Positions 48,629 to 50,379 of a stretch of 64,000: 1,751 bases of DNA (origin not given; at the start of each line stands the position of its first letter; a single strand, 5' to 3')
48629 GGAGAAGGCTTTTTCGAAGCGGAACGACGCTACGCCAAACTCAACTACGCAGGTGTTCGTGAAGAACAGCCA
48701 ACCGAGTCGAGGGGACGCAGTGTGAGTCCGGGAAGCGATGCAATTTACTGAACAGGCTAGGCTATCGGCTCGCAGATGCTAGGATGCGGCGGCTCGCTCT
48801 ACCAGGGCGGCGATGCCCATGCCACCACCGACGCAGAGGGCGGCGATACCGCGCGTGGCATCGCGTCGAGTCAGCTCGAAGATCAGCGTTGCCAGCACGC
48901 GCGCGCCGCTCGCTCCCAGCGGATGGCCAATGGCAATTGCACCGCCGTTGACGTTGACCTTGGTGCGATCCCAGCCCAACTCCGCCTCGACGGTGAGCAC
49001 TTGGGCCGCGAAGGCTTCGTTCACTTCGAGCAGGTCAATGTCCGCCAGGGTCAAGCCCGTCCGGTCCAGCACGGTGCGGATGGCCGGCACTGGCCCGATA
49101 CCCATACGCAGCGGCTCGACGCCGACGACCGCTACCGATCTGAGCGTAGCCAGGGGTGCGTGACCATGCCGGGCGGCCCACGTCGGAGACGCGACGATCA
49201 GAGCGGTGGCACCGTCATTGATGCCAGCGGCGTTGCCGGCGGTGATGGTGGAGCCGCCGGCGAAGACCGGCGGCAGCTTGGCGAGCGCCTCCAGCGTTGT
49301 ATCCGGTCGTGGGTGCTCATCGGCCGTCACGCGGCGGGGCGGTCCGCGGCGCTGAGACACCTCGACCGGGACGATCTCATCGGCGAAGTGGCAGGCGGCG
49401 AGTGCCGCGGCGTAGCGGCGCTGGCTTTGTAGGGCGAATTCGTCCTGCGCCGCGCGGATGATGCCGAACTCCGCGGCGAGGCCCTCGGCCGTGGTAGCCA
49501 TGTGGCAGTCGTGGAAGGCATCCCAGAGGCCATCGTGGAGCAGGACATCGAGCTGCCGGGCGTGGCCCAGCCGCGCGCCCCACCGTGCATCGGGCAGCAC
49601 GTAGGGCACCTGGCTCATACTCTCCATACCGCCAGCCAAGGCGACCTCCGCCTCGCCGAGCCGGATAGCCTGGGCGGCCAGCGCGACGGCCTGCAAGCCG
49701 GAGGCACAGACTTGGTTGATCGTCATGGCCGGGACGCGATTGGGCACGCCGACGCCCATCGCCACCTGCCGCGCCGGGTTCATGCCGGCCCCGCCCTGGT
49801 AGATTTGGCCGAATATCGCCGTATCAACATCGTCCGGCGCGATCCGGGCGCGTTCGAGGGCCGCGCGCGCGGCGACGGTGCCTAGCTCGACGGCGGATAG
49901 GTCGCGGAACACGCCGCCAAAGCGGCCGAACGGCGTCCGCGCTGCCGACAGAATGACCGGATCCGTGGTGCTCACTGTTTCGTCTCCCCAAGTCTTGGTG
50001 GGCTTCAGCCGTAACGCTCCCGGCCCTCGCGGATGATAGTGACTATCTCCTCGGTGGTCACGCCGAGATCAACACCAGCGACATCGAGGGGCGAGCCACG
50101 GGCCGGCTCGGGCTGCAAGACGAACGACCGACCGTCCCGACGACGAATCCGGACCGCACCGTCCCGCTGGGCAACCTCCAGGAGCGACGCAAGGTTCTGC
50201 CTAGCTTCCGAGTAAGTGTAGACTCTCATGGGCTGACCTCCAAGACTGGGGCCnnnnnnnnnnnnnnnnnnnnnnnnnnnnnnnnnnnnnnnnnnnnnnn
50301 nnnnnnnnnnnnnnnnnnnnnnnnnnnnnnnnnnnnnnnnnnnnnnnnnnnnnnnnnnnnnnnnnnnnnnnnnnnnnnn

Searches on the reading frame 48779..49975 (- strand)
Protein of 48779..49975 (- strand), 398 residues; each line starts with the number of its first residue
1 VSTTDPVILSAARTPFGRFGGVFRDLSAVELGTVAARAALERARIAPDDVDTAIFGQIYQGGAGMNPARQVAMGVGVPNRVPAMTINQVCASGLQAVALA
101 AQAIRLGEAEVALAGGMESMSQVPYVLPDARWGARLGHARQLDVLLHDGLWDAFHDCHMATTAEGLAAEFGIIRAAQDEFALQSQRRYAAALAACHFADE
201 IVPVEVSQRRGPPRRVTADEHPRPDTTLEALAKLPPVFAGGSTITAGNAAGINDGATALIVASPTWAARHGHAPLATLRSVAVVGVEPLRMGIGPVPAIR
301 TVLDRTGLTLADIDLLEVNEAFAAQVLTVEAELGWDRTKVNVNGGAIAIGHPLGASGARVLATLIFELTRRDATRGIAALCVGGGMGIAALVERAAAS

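Call 3: search_protein_families(library=pfam, proteins=[window:48779-49975:-], max_evalue=0.01)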
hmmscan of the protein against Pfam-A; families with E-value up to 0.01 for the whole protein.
window:48779-49975:- (398 aa): 4 families
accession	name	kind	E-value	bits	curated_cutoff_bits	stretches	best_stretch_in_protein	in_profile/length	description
PF00108.29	Thiolase_N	-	5.7e-95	318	26.4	1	7-263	2-258/260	Thiolase, N-terminal domain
PF02803.24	Thiolase_C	-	2e-49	166.8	27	1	274-394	3-123/123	Thiolase, C-terminal domain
PF00109.32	ketoacyl-synt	-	2.9e-09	37.3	20.8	1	81-121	165-205/252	Beta-ketoacyl synthase, N-terminal domain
PF22691.2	Thiolase_C_1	-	0.00054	20.2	28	0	31-53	19-41/144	Thiolase C-terminal domain-like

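Call 6: search_protein_families(library=ncbifam, proteins=[window:48779-49975:-], max_evalue=0.01)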
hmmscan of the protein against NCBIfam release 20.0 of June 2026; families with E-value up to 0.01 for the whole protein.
window:48779-49975:- (398 aa): 61 families (the best 25 are shown)
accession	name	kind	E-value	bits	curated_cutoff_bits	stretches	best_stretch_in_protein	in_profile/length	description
NF004206.0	PRK05656.1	subfamily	7.2e-143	476.3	688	1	5-394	3-392/392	acetyl-CoA C-acetyltransferase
TIGR01930.1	AcCoA-C-Actrans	subfamily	4e-142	473.7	240.55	1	8-393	1-385/385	acetyl-CoA C-acyltransferase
NF006086.0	PRK08235.1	equivalog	1.4e-140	468.8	526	1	6-393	4-391/393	acetyl-CoA C-acetyltransferase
NF006552.0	PRK09051.1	subfamily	2.5e-130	435.2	565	1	3-394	3-394/395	beta-ketothiolase BktB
NF004853.0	PRK06205.1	subfamily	9.3e-123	410.2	551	1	5-395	3-403/404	acetyl-CoA C-acetyltransferase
NF042999.1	bketothiol_BktB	equivalog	3.5e-120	401.8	725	1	5-394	4-393/394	beta-ketothiolase BktB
NF006551.0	PRK09050.1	subfamily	3.5e-113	378.7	605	1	6-394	4-400/401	3-oxoadipyl-CoA thiolase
TIGR02430.1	pcaF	equivalog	1.9e-111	372.9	597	1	8-394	5-399/400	3-oxoadipyl-CoA thiolase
NF042967.1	AcCoAtase_PhaA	equivalog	1.4e-110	370.2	740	1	6-394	4-395/396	acetyl-CoA acetyltransferase PhaA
NF005152.0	PRK06633.1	equivalog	3.1e-107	358.6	675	1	8-393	7-390/392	acetyl-CoA C-acetyltransferase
NF006001.0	PRK08131.1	equivalog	3.7e-104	348.8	622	1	8-395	6-400/401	3-oxoadipyl-CoA thiolase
NF005404.0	PRK06954.1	subfamily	2.8e-100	336.1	687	1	6-392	8-394/397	acetyl-CoA C-acetyltransferase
NF005805.0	PRK07661.1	equivalog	6.2e-99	331.6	633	1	6-393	4-389/391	acetyl-CoA C-acetyltransferase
NF006553.0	PRK09052.1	equivalog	1e-96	324.4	567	1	4-394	6-398/399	acetyl-CoA C-acyltransferase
NF005494.0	PRK07108.1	equivalog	3.6e-94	315.9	615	1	4-393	2-390/392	acetyl-CoA C-acyltransferase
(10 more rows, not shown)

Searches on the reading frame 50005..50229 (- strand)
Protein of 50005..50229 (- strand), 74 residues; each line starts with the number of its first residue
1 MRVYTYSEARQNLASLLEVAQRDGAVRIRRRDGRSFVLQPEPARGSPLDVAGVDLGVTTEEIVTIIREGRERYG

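Call 3: search_protein_families(library=pfam, proteins=[window:50005-50229:-], max_evalue=0.01)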
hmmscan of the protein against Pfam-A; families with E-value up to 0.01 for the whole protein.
window:50005-50229:- (74 aa): 1 family
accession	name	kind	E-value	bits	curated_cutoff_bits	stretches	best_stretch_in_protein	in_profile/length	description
PF02604.26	PhdYeFM_antitox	-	3.5e-07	30.3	29.8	1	1-40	1-41/74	Antitoxin Phd_YefM, type II toxin-antitoxin system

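Call 4: search_protein_families(library=padloc, proteins=[window:50005-50229:-], max_evalue=0.01)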
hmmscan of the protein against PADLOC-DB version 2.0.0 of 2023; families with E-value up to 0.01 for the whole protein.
window:50005-50229:- (74 aa): 0 families

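Call 6: search_protein_families(library=ncbifam, proteins=[window:50005-50229:-], max_evalue=0.01)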
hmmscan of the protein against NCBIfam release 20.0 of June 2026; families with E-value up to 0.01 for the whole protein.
window:50005-50229:- (74 aa): 2 families
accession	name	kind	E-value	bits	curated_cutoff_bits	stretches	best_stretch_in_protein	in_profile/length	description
NF008499.0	PRK11409.1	equivalog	0.00018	21.6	121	1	1-38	1-39/83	YoeB-YefM toxin-antitoxin system antitoxin YefM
TIGR01552.1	phd_fam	subfamily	0.0026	17.1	20.8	1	4-40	2-38/53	type II toxin-antitoxin system prevent-host-death family antitoxin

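Call 54: find_homologous_proteins(query=window:50005-50229:-, max_evalue=0.00001)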
Query window:50005-50229:- (74 aa): 3067 proteins with E <= 0.00001 among 3072 candidates; the best 120 are listed.
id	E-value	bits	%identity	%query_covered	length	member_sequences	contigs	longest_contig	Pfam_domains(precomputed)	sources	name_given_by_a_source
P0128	1.3e-38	147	97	100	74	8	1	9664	PF02604.27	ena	-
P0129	7.1e-35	135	92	100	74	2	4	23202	PF02604.27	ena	-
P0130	1.3e-34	134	92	100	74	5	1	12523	PF02604.27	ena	-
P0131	3.5e-34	133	91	100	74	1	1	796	-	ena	-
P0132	4.7e-34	132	89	99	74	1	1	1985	PF02604.27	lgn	-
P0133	7.7e-34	132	86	100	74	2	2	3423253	PF02604.27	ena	-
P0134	1.5e-33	131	85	100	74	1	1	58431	PF02604.27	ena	-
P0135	3.8e-33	130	86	100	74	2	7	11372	PF02604.27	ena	-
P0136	1.2e-32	128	85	100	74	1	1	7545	PF02604.27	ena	-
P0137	1.8e-32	127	85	100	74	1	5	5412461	PF02604.27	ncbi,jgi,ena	jgi:hypothetical protein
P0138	1.9e-32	127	85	100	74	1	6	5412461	PF02604.27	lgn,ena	-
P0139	2.2e-32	127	85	100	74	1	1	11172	PF02604.27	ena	-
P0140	2.5e-32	127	85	100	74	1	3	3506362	PF02604.27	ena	-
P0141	2.5e-32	127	84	100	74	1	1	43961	-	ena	-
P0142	2.9e-32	127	84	100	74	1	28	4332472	PF02604.27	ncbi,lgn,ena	-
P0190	1.8e-30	121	81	100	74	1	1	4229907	PF02604.27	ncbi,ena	-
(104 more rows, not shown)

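Call 55: find_encoding_contigs(protein=P0190, flank=2500, max_places=3)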
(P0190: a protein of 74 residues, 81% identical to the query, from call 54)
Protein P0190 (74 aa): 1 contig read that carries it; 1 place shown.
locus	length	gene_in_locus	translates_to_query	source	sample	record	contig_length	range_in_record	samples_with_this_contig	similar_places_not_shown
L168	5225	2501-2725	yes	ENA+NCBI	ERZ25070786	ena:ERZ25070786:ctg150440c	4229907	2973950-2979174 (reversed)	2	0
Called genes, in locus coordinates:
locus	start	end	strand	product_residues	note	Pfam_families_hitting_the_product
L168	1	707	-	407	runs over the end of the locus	PF01420:Methylase_S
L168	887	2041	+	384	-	PF02746:MR_MLE_N, PF13378:MR_MLE_C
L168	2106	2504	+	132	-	PF01850:PIN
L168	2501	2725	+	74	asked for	PF02604:PhdYeFM_antitox (weak)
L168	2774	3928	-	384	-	PF01408:GFO_IDH_MocA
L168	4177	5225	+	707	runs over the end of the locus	PF25019:LRR_R13L1-DRL21 (faint), PF23598:LRR_14, PF13855:LRR_8 (weak), PF23598:LRR_14, PF12799:LRR_4, PF13855:LRR_8 (weak), PF23598:LRR_14, PF12799:LRR_4 (weak), +4 more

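Call 56: find_encoding_contigs(protein=P0142, flank=2500, max_places=5)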
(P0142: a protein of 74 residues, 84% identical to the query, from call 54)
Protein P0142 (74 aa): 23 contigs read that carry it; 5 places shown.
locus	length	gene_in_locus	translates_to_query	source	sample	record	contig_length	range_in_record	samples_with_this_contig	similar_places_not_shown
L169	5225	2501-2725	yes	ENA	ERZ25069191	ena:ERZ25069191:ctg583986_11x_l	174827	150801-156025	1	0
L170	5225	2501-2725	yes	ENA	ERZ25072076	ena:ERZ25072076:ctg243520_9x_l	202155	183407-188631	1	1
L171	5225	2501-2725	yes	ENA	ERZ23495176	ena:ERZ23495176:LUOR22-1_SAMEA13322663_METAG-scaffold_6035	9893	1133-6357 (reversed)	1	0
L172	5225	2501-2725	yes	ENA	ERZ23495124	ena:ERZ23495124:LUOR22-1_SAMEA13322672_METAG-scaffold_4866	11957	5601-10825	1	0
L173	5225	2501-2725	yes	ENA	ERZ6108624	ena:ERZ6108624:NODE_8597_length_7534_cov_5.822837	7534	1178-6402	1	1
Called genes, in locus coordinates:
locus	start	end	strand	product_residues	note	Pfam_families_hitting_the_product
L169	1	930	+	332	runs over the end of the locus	PF00005:ABC_tran, PF02463:SMC_N (weak), PF13304:AAA_21 (weak), PF08352:oligo_HPY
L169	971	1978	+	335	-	PF00005:ABC_tran, PF08352:oligo_HPY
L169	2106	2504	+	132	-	PF01850:PIN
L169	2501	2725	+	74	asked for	PF02604:PhdYeFM_antitox (weak)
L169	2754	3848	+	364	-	PF02746:MR_MLE_N, PF13378:MR_MLE_C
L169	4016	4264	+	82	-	-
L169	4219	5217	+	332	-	PF00155:Aminotran_1_2, PF12897:Asp_aminotransf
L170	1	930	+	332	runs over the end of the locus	PF00005:ABC_tran, PF02463:SMC_N (weak), PF13304:AAA_21 (weak), PF08352:oligo_HPY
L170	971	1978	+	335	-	PF00005:ABC_tran, PF08352:oligo_HPY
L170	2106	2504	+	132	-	PF01850:PIN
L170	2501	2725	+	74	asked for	PF02604:PhdYeFM_antitox (weak)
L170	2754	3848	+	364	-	PF02746:MR_MLE_N, PF13378:MR_MLE_C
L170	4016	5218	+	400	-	PF00155:Aminotran_1_2, PF12897:Asp_aminotransf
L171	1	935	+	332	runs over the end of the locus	PF00005:ABC_tran, PF02463:SMC_N (weak), PF13304:AAA_21 (weak), PF08352:oligo_HPY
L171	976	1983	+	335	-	PF00005:ABC_tran, PF08352:oligo_HPY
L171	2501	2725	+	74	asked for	PF02604:PhdYeFM_antitox (weak)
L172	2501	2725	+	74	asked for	PF02604:PhdYeFM_antitox (weak)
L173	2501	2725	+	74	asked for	PF02604:PhdYeFM_antitox (weak)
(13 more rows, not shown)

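Call 64: search_protein_families(library=pfam, proteins=[L168:2106-2504:+], max_evalue=0.1)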
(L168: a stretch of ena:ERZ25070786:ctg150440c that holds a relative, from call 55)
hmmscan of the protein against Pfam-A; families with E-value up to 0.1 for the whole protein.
L168:2106-2504:+ (132 aa): 2 families
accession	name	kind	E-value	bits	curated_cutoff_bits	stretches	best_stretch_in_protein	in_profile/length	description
PF01850.27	PIN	-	2.3e-11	44.8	23.6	1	4-118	2-116/120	PIN domain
PF10130.15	PIN_2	-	0.00016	22.3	22.4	1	4-117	1-116/133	PIN domain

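Call 87: search_protein_families(library=phrogs, proteins=[window:50005-50229:-], max_evalue=0.01)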
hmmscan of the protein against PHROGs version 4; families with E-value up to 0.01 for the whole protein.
window:50005-50229:- (74 aa): 2 families
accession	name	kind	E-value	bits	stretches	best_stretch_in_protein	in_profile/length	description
phrog_375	-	moron, auxiliary metabolic gene and host takeover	1.2e-05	26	1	1-49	4-52/74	Phd-like antitoxin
phrog_10078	-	unknown function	0.00074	20.6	1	1-38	1-39/87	-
